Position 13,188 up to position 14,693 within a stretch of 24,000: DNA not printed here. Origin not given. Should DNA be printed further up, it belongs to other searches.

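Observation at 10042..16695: Uncharacterised six-gene operon: sugar-type ABC importer with two binding proteins, an embedded YhfX-like PLP enzyme and a terminal M20 amidohydrolase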

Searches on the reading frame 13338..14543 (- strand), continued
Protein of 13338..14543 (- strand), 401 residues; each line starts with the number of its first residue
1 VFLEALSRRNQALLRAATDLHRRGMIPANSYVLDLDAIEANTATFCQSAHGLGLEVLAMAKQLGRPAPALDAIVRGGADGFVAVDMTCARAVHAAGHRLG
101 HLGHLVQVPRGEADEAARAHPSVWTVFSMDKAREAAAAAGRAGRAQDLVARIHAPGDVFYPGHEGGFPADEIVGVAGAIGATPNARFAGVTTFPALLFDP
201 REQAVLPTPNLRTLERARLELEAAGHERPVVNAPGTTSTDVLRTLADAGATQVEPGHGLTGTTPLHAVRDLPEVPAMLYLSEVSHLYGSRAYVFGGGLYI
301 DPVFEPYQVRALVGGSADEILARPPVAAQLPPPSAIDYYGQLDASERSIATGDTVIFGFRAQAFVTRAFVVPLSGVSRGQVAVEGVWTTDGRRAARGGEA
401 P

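Call 35: search_dna_similar(query=window:13338-14543:-, collection=plasmids, mode=protein, max_rows=40, max_evalue=1e-30)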
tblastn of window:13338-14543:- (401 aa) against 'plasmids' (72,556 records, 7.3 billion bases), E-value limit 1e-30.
Records with a match: 20; places in all: 20; records where one place covers at least 80% of the query: 20.
Best place of each record, by identity: <60% 20.
By first word of the organism name: Aminobacter 6; Rhizobium 3; Escherichia 3; Nitratireductor 2; Ruegeria 1; Sinorhizobium 1; Embleya 1; Bacillus 1; Cetobacterium 1; Vibrio 1.
By predicted mobility (MOB-suite, as given by PLSDB): non-mobilizable 17; conjugative 2; mobilizable 1.
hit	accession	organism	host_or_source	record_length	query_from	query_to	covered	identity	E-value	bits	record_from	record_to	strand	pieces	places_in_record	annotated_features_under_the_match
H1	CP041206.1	Rhizobium sp. NIBRBAC000502774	Genome assembly,Coal mine soil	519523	1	395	99%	57.9%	3e-108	356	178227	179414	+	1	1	YhfX family PLP-dependent enzyme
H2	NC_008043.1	Ruegeria sp. TM1040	-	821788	1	394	98%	57.8%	6e-107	352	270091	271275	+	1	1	alanine racemase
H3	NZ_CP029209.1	Nitratireductor sp. OM-1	-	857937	1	386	96%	58.0%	1e-105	349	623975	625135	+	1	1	alanine racemase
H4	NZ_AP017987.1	Aminobacter sp. SS-2016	Lotus japoicus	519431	1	395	99%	56.6%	3e-105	348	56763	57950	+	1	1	alanine racemase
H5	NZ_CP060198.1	Aminobacter sp. MDW-2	cell culture,soil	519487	1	395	99%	56.6%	6e-104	344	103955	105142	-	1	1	alanine racemase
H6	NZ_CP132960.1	Aminobacter niigataensis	cell culture,sediment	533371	1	395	99%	56.6%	6e-104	344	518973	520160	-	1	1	alanine racemase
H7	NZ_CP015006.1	Aminobacter aminovorans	cell culture,soil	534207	1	395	99%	56.6%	6e-104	344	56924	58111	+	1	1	alanine racemase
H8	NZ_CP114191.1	Aminobacter sp. NyZ550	-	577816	1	395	99%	56.6%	6e-104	344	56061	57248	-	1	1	alanine racemase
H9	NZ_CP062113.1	Aminobacter sp. SR38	bacterial pure culture,soil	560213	1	395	99%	56.6%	8e-104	343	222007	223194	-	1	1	alanine racemase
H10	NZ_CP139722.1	Nitratireductor rhodophyticola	Bacterial Culture,hydrothermal vent ...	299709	1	379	95%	58.8%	2e-109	360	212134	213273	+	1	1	alanine racemase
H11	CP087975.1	Rhizobium sp. RCAM05350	cell culture,fouling of walls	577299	1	386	94%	58.7%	8e-81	348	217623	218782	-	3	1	none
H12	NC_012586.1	Sinorhizobium fredii NGR234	-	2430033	1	395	99%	55.4%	5e-106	350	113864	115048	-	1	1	record has no annotation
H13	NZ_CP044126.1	Rhizobium sp. BG4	Prosopis cineraria,pure bacterial ...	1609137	1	386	96%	55.9%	2e-100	333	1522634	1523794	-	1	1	record has no annotation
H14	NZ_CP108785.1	Embleya sp. NBC_00888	-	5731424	1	376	94%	44.8%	3e-62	223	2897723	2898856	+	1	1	none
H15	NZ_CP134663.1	Escherichia coli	Larus michahellis,bacteria,cloaca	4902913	1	392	98%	39.5%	4e-52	194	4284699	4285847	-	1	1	none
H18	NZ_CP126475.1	Bacillus thuringiensis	mixed culture,termite gut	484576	1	379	95%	37.8%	3e-55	203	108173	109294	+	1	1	alanine racemase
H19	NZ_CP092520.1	Cetobacterium somerae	Danio rerio,tissue sample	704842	1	393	98%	34.8%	2e-54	201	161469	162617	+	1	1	YhfX family PLP-dependent enzyme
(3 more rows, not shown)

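Call 36: get_annotated_region(hit=H2, flank=9000)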
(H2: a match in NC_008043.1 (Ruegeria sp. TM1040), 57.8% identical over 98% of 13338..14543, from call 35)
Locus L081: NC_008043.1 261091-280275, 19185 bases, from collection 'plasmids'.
description: Ruegeria sp. TM1040 megaplasmid, complete sequence
organism: Ruegeria sp. TM1040 (NCBI taxid 292414)
taxonomy: Bacteria; Pseudomonadota; Alphaproteobacteria; Rhodobacterales; Roseobacteraceae; Ruegeria; Ruegeria sp. TM1040
host: -; source: -; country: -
typing (MOB-suite, as given by PLSDB): non-mobilizable
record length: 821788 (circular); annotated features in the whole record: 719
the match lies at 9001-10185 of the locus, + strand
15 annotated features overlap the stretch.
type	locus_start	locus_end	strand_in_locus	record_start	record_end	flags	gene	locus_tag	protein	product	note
CDS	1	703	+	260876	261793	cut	-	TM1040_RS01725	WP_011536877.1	LysR family transcriptional regulator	-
CDS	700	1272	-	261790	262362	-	-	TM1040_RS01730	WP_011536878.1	cupin domain-containing protein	-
CDS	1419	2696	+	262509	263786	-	-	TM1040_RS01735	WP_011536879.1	4-aminobutyrate--2-oxoglutarate transaminase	GO:0009448 - gamma-aminobutyric acid metabolic process [Evidence IEA]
CDS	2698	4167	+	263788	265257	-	-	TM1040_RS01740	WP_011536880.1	NAD-dependent succinate-semialdehyde dehydrogenase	-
CDS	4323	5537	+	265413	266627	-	-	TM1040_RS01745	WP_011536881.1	ROK family transcriptional regulator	GO:0006355 - regulation of DNA-templated transcription [Evidence IEA]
CDS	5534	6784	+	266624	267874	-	-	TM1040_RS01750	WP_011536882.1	M20/M25/M40 family metallo-hydrolase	-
CDS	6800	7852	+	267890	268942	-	-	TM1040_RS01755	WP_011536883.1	substrate-binding domain-containing protein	-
CDS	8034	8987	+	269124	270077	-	-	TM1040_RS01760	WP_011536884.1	ABC transporter permease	-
CDS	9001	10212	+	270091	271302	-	-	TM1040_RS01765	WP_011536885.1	alanine racemase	-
CDS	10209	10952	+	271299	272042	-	-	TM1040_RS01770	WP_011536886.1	ATP-binding cassette domain-containing protein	-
CDS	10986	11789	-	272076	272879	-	-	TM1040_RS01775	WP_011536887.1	3-hydroxybutyrate dehydrogenase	-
CDS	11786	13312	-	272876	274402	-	-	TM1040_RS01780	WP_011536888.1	AMP-binding protein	-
CDS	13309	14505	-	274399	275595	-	-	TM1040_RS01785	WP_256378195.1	acetyl-CoA acetyltransferase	-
CDS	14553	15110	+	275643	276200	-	-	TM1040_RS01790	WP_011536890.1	LuxR C-terminal-related transcriptional regulator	GO:0006355 - regulation of DNA-templated transcription [Evidence IEA]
CDS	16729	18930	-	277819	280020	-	-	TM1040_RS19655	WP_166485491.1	histidine kinase N-terminal 7TM domain-containing protein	-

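Call 37: get_annotated_region(hit=H1, flank=9000)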
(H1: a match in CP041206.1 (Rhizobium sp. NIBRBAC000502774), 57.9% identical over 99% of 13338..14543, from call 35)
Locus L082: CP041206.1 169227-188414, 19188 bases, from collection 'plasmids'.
description: Rhizobium sp. NIBRBAC000502774 plasmid pMK-3, complete sequence
organism: Rhizobium sp. NIBRBAC000502774 (NCBI taxid 2590777)
taxonomy: Bacteria; Pseudomonadota; Alphaproteobacteria; Hyphomicrobiales; Rhizobiaceae; Rhizobium; Rhizobium sp. NIBRBAC000502774
host: -; source: Genome assembly,Coal mine soil; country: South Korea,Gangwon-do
typing (MOB-suite, as given by PLSDB): conjugative; relaxase MOBP; mating-pair formation MPF_T
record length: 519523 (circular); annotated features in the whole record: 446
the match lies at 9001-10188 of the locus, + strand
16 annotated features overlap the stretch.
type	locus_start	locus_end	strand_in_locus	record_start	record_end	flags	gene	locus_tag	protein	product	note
CDS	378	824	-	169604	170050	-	-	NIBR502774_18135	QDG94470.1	DNA-binding protein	-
CDS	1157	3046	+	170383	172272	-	-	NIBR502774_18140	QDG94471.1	hypothetical protein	-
CDS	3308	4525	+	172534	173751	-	-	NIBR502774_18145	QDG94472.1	ROK family transcriptional regulator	-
CDS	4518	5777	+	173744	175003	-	-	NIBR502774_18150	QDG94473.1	M20 family metallopeptidase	-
CDS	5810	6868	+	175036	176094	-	-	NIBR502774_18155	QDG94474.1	substrate-binding domain-containing protein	-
CDS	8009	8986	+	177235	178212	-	-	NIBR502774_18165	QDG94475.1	ABC transporter permease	-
CDS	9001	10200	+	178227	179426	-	-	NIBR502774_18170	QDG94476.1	YhfX family PLP-dependent enzyme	-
CDS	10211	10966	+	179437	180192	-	-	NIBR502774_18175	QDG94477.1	sugar ABC transporter ATP-binding protein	-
CDS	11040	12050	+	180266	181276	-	-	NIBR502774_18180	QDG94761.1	SIS domain-containing protein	-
CDS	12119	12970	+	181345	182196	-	-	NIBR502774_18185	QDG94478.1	phosphatase PAP2 family protein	-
CDS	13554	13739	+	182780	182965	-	-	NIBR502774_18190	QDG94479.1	hypothetical protein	-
CDS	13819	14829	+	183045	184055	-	-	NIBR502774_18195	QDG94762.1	ABC transporter substrate-binding protein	-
CDS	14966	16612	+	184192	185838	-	-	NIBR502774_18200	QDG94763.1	iron ABC transporter permease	-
CDS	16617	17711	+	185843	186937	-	-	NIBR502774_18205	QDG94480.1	ABC transporter ATP-binding protein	-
CDS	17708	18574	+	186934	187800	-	-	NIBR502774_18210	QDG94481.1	inositol monophosphatase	-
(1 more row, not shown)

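Call 38: find_encoding_contigs(protein=P0001, flank=10000, max_places=3)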
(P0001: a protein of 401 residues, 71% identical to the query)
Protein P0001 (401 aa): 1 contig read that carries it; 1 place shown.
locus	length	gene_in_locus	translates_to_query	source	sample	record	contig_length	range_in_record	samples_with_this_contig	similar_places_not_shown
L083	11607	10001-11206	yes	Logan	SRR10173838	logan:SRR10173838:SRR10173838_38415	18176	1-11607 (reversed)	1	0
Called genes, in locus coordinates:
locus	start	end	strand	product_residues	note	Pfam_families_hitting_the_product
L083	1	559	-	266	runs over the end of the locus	PF00378:ECH_1, PF16113:ECH_2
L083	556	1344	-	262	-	PF00378:ECH_1, PF16113:ECH_2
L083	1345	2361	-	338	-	PF00389:2-Hacid_dh, PF02826:2-Hacid_dh_C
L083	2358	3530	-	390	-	PF04295:GD_AH_second, PF20629:GD_AH_C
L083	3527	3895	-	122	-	PF08666:SAF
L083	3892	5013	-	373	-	PF01547:SBP_bac_1, PF13531:SBP_bac_11, PF13416:SBP_bac_8, PF13343:SBP_bac_6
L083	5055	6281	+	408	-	PF07690:MFS_1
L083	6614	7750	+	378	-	PF13407:Peripla_BP_4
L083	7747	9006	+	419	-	PF01978:TrmB (weak), PF09339:HTH_IclR (weak), PF12802:MarR_2, PF13412:HTH_24 (weak), PF00480:ROK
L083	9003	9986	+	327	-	PF02653:BPD_transp_2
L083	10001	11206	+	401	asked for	PF01168:Ala_racemase_N, PF21279:YhfX-like_C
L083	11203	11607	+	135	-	?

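Call 39: find_encoding_contigs(protein=P0006, flank=10000, max_places=3)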
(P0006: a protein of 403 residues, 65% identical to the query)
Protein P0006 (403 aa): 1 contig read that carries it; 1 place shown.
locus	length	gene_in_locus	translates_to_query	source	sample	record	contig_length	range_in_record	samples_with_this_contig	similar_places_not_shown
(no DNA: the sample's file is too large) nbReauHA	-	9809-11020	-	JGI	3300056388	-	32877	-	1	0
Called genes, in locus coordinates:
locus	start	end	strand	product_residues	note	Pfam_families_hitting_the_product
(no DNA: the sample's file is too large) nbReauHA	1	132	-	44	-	?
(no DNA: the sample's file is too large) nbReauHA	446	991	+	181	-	PF04542:Sigma70_r2, PF08281:Sigma70_r4_2, PF04545:Sigma70_r4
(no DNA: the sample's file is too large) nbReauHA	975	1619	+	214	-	PF10099:RskA_C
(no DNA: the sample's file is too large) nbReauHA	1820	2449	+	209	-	PF02469:Fasciclin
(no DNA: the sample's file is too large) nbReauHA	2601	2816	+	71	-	-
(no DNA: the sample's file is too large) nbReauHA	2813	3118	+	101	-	PF02452:PemK_toxin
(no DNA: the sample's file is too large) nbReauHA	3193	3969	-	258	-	PF01381:HTH_3, PF13560:HTH_31, PF17765:MLTR_LBD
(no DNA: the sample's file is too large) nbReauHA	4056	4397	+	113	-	PF14534:DUF4440, PF07366:SnoaL (weak), PF12680:SnoaL_2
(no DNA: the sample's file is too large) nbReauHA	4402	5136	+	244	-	PF00561:Abhydrolase_1, PF12146:Hydrolase_4 (weak)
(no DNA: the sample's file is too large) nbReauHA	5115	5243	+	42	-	-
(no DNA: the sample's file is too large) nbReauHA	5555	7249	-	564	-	PF09374:PG_binding_3 (faint), PF01471:PG_binding_1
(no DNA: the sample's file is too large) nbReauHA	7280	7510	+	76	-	-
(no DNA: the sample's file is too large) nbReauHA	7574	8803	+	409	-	PF09339:HTH_IclR (weak), PF12802:MarR_2, PF13412:HTH_24 (faint), PF00480:ROK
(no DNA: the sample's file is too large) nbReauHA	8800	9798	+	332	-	PF02653:BPD_transp_2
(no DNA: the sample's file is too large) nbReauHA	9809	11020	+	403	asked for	PF01168:Ala_racemase_N, PF21279:YhfX-like_C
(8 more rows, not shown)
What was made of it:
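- The closest relatives have the orders ROK-perm-YhfX-ATPase-SBP-M20 and SBP-ROK-perm-YhfX (calls 38, 39).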

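Call 43: search_protein_families(library=pfam, proteins=[L001:3028-4059:+, L001:4149-5567:+, L001:5658-6620:+, L001:6625-7734:+, L001:7856-9883:+, L001:11722-13026:+, L001:13027-14079:+, L001:14719-17580:+, L011:11204-12217:+, L011:6421-8646:+], max_evalue=0.0001)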
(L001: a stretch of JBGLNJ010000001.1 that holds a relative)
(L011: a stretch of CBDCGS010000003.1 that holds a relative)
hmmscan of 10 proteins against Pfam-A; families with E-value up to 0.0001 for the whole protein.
L001:3028-4059:+ (343 aa): 4 families
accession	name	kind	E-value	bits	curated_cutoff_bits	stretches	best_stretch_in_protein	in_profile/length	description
PF13377.12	Peripla_BP_3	-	1.1e-35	123.7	26.5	1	174-335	1-167/167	Periplasmic binding protein-like domain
PF00532.27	Peripla_BP_1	-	9.8e-22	78.2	22.2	1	66-324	2-271/281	Periplasmic binding proteins and sugar binding domain of LacI family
PF13407.12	Peripla_BP_4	-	4.8e-17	62.8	35.1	1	68-315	1-255/258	Periplasmic binding protein domain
PF00356.27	LacI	-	9.1e-16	57.8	27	1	9-53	1-45/46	Bacterial regulatory proteins, lacI family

L001:4149-5567:+ (472 aa): 2 families
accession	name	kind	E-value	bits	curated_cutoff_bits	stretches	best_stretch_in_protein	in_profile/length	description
PF01547.30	SBP_bac_1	-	5.8e-35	122.2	26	1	82-378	7-305/307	Bacterial extracellular solute-binding protein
PF13416.11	SBP_bac_8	-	2.1e-32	113.4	27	1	90-407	4-277/279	Bacterial extracellular solute-binding protein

L001:5658-6620:+ (320 aa): 1 family
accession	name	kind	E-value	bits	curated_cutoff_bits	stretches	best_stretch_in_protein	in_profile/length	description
PF00528.27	BPD_transp_1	-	4.6e-14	53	26.4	1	100-310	2-176/184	Binding-protein-dependent transport system inner membrane component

L001:6625-7734:+ (369 aa): 1 family
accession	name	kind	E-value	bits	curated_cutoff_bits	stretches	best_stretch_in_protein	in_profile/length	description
PF00528.27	BPD_transp_1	-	3e-16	60.1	26.4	1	187-362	7-182/184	Binding-protein-dependent transport system inner membrane component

L001:7856-9883:+ (675 aa): 2 families
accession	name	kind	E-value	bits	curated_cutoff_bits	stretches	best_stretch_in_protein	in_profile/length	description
PF00759.25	Glyco_hydro_9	-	5.3e-65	220.9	27.7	1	158-662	1-439/444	Glycosyl hydrolase family 9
PF02927.20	CelD_N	-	8.4e-17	62.1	24.6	1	62-139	4-82/86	Cellulase N-terminal ig-like domain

L001:11722-13026:+ (434 aa): 2 families
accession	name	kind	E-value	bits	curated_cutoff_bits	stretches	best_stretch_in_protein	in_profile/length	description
PF02056.22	Glyco_hydro_4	-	8.2e-54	182.4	23.2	1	2-180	1-181/183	Family 4 glycosyl hydrolase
PF11975.13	Glyco_hydro_4C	-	8.8e-46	157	24.1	1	198-403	2-210/211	Family 4 glycosyl hydrolase C-terminal domain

L001:13027-14079:+ (350 aa): 1 family
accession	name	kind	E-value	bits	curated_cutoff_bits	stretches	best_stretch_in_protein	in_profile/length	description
PF01869.26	BcrAD_BadFG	-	8.7e-18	65.2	31.5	1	6-268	1-236/271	BadF/BadG/BcrA/BcrD ATPase family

L001:14719-17580:+ (953 aa): 6 families
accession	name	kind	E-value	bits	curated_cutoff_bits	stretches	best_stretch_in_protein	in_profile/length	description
PF13185.12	GAF_2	-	2.2e-45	154.6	28.6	3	363-509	2-136/136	GAF domain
PF01590.32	GAF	-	1.4e-40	139.3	22.4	3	181-333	4-133/133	GAF domain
PF02518.31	HATPase_c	-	4.1e-30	104.9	26.4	1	677-788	2-109/111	Histidine kinase-, DNA gyrase B-, and HSP90-like ATPase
PF13492.12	GAF_3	-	2.2e-27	96.4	27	3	367-510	4-129/129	GAF domain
PF00072.30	Response_reg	-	1.1e-25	90.4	30.2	1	829-940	1-110/111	Response regulator receiver domain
PF00512.31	HisKA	-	1e-21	77.2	26.9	1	563-630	2-66/66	His Kinase A (phospho-acceptor) domain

L011:11204-12217:+ (337 aa): 1 family
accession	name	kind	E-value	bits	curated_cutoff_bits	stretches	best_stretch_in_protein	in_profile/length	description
PF06089.17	Asparaginase_II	-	4.4e-109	364.8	25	1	11-332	1-321/322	L-asparaginase II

L011:6421-8646:+ (741 aa): 0 families
